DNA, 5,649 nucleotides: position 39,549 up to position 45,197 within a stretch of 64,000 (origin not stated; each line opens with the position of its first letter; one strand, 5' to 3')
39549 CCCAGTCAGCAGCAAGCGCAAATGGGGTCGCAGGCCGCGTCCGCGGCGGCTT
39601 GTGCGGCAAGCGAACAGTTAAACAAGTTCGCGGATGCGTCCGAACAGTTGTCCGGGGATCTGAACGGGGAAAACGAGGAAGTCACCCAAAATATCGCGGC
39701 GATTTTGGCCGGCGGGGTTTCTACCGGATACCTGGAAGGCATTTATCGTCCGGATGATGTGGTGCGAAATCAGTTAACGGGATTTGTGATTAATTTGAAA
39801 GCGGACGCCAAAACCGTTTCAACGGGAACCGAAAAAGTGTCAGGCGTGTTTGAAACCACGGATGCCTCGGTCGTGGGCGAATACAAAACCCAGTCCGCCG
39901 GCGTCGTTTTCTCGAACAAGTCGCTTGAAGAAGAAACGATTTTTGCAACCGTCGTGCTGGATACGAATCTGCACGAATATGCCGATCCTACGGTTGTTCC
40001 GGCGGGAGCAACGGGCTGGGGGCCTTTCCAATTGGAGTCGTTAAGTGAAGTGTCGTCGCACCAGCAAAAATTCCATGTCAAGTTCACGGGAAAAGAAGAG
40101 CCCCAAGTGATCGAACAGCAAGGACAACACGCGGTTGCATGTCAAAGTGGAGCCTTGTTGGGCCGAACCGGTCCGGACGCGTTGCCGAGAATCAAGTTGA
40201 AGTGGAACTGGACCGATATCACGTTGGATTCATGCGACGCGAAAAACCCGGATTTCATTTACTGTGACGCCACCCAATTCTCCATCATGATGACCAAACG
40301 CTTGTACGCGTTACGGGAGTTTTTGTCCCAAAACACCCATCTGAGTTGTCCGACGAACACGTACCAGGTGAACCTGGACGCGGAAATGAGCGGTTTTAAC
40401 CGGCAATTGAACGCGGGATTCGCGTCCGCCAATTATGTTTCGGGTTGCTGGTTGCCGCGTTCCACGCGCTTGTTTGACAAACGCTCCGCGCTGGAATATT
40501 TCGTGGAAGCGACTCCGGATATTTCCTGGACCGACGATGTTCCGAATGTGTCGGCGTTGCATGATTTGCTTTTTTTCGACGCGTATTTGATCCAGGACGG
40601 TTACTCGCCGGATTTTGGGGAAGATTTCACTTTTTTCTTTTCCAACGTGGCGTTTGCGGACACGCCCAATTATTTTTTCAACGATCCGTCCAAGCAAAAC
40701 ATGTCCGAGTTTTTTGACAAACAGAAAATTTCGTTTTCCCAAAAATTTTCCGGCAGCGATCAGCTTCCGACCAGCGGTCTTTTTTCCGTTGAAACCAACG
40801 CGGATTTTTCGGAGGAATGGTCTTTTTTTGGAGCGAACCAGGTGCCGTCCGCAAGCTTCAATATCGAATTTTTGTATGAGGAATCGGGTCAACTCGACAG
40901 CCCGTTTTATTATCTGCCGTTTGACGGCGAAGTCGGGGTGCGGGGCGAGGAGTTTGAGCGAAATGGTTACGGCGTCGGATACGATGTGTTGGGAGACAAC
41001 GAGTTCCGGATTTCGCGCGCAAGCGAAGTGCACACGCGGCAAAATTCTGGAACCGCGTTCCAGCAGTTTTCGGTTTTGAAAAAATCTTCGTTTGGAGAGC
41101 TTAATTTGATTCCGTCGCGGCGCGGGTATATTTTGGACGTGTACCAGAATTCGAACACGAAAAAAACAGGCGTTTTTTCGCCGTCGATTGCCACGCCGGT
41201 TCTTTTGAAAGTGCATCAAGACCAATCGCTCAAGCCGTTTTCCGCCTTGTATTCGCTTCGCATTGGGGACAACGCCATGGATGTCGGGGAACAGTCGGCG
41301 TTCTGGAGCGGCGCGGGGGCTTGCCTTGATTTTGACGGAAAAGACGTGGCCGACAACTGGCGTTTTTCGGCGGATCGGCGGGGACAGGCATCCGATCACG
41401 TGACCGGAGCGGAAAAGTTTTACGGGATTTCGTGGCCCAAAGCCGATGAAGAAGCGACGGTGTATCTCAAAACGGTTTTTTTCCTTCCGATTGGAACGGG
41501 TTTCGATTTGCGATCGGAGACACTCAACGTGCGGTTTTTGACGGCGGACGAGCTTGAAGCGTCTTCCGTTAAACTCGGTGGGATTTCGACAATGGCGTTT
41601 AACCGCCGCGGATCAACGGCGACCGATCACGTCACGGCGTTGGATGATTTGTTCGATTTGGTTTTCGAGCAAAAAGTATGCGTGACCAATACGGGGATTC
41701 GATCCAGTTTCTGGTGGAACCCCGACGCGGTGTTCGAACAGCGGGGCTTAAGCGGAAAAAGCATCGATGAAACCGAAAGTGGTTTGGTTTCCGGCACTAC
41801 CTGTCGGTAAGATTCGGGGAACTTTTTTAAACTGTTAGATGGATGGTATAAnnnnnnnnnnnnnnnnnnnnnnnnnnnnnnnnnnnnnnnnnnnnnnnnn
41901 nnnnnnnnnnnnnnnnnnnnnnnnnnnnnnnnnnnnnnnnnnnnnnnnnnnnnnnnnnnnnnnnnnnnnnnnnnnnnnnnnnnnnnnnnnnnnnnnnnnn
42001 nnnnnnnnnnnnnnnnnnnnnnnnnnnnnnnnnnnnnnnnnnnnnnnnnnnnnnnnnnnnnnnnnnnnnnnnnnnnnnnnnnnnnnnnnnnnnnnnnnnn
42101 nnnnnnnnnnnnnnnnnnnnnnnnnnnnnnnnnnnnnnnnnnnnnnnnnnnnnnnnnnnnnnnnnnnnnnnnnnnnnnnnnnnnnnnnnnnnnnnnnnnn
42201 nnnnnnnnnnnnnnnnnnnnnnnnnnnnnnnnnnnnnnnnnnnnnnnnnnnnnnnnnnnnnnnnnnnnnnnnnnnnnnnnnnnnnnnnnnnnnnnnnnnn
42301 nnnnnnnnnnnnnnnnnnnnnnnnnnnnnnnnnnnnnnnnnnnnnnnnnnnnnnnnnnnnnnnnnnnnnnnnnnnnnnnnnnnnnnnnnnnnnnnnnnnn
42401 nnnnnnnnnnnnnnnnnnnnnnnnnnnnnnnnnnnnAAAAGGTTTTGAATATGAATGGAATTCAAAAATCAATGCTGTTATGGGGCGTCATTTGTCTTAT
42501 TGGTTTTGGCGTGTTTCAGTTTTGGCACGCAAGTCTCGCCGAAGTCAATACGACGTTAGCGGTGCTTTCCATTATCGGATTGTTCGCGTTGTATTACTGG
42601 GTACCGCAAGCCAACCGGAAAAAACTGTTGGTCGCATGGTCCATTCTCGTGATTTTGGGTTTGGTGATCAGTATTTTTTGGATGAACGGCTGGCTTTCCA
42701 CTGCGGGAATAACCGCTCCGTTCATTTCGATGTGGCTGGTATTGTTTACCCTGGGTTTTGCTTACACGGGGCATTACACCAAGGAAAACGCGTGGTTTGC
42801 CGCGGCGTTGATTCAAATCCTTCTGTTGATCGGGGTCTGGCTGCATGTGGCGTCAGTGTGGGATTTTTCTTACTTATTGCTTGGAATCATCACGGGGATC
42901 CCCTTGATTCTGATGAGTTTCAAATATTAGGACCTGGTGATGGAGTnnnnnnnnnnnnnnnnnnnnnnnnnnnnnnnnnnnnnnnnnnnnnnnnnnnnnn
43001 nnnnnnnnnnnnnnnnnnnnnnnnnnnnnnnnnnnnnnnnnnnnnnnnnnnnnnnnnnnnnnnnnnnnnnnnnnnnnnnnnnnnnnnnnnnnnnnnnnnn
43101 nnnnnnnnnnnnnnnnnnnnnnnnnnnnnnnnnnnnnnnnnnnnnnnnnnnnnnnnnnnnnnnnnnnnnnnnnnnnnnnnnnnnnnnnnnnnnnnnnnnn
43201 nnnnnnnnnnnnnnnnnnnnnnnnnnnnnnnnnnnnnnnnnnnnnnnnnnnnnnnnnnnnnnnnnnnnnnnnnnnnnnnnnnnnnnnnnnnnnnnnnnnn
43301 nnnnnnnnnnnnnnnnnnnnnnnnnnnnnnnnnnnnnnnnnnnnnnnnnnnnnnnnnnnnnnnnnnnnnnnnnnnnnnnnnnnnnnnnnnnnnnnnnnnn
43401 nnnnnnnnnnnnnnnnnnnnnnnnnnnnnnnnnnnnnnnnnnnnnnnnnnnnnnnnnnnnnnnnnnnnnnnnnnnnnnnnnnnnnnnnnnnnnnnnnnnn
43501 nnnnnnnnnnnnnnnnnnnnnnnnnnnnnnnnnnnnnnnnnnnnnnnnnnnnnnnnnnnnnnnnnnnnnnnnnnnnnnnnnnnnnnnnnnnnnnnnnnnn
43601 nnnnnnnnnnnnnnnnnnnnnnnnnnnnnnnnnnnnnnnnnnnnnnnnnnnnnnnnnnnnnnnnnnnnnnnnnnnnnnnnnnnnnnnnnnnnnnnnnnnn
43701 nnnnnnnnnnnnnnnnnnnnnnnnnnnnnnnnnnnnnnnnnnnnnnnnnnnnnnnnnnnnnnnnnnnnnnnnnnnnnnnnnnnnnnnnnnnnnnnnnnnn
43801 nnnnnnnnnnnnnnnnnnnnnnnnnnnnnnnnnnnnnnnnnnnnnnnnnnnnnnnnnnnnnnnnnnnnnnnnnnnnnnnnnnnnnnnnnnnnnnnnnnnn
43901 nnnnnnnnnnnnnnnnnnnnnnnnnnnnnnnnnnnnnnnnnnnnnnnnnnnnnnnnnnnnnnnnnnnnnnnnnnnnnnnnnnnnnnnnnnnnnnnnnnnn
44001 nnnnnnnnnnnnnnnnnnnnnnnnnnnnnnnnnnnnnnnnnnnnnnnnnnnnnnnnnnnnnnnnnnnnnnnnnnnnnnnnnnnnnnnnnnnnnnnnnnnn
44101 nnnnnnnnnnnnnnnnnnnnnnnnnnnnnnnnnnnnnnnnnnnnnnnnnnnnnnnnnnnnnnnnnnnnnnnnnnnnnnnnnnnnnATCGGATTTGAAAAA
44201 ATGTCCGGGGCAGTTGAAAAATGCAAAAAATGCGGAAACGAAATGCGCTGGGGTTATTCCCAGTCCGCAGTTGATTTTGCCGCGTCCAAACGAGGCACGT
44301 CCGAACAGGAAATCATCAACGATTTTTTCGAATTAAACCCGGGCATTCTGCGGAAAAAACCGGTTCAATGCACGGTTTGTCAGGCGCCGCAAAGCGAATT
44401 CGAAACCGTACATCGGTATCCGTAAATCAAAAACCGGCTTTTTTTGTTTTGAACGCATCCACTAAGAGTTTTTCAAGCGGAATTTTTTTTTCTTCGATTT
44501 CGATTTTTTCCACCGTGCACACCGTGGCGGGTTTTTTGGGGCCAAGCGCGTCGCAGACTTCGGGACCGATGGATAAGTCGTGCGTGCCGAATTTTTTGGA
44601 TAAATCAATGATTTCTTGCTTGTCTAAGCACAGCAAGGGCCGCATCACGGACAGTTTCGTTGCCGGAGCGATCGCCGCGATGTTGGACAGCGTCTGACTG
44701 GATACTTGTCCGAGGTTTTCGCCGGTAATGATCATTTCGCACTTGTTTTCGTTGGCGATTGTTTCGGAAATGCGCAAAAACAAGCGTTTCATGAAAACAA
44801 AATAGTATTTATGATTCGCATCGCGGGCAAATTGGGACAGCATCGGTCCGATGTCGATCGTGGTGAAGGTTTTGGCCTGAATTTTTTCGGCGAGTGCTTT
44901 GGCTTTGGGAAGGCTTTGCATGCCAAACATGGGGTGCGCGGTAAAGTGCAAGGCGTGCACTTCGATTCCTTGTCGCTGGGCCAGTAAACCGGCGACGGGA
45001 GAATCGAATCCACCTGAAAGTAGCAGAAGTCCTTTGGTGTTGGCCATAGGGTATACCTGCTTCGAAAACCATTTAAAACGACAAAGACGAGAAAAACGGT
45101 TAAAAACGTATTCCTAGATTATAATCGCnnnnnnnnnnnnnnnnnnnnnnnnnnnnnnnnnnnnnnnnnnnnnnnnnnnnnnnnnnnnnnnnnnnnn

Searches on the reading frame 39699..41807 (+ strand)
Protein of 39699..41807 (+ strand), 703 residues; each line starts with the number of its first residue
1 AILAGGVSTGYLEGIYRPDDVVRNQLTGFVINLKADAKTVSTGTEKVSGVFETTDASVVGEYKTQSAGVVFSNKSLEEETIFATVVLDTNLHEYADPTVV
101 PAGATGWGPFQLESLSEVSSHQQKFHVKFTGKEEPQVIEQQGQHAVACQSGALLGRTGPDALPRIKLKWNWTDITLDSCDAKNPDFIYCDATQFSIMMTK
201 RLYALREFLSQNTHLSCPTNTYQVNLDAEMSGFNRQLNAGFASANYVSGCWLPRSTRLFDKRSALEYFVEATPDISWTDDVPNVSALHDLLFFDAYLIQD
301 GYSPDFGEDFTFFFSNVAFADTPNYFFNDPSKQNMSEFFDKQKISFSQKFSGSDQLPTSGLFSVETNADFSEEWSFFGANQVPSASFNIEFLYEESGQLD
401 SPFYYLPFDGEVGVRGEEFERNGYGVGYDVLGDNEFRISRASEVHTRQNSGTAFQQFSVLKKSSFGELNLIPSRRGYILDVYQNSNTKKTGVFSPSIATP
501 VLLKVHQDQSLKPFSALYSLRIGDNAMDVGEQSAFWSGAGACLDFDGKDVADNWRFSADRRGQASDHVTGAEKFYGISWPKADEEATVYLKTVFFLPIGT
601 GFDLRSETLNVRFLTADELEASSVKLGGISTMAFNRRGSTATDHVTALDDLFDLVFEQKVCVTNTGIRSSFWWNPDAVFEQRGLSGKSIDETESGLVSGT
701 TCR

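Call 9: search_protein_families(library=pfam, proteins=[window:39699-41807:+], max_evalue=1)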
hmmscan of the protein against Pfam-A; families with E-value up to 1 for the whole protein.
window:39699-41807:+ (703 aa): 0 families

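Call 10: search_protein_families(library=ncbifam, proteins=[window:39699-41807:+], max_evalue=1)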
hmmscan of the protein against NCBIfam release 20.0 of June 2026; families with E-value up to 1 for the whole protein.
window:39699-41807:+ (703 aa): 2 families
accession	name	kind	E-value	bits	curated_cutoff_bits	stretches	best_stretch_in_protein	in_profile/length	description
NF009304.0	PRK12661.1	equivalog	0.18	11.8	152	1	47-99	46-98/140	putative monovalent cation/H+ antiporter subunit C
NF006945.0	PRK09427.1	equivalog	0.18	10.3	380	1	32-75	249-292/461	bifunctional indole-3-glycerol-phosphate synthase TrpC/phosphoribosylanthranilate isomerase TrpF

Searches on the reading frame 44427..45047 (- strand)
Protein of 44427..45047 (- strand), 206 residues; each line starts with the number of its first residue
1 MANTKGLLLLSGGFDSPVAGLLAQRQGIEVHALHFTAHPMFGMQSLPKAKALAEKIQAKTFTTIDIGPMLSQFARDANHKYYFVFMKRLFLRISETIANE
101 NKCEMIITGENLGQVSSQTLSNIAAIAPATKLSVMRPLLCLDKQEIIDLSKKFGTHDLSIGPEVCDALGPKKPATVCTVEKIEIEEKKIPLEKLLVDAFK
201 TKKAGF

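Call 13: search_protein_families(library=pfam, proteins=[window:44427-45047:-], max_evalue=0.001)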
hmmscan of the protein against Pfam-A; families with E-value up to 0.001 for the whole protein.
window:44427-45047:- (206 aa): 3 families
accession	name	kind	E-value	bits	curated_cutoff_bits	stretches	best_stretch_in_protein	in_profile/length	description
PF02568.20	ThiI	-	1.2e-49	169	20.5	1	4-189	4-195/197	Thiamine biosynthesis protein (ThiI)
PF06508.19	QueC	-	8e-10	39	22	1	7-154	3-174/210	Queuosine biosynthesis protein QueC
PF02540.23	NAD_synthase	-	2.4e-05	24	21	1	7-81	22-96/242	NAD synthase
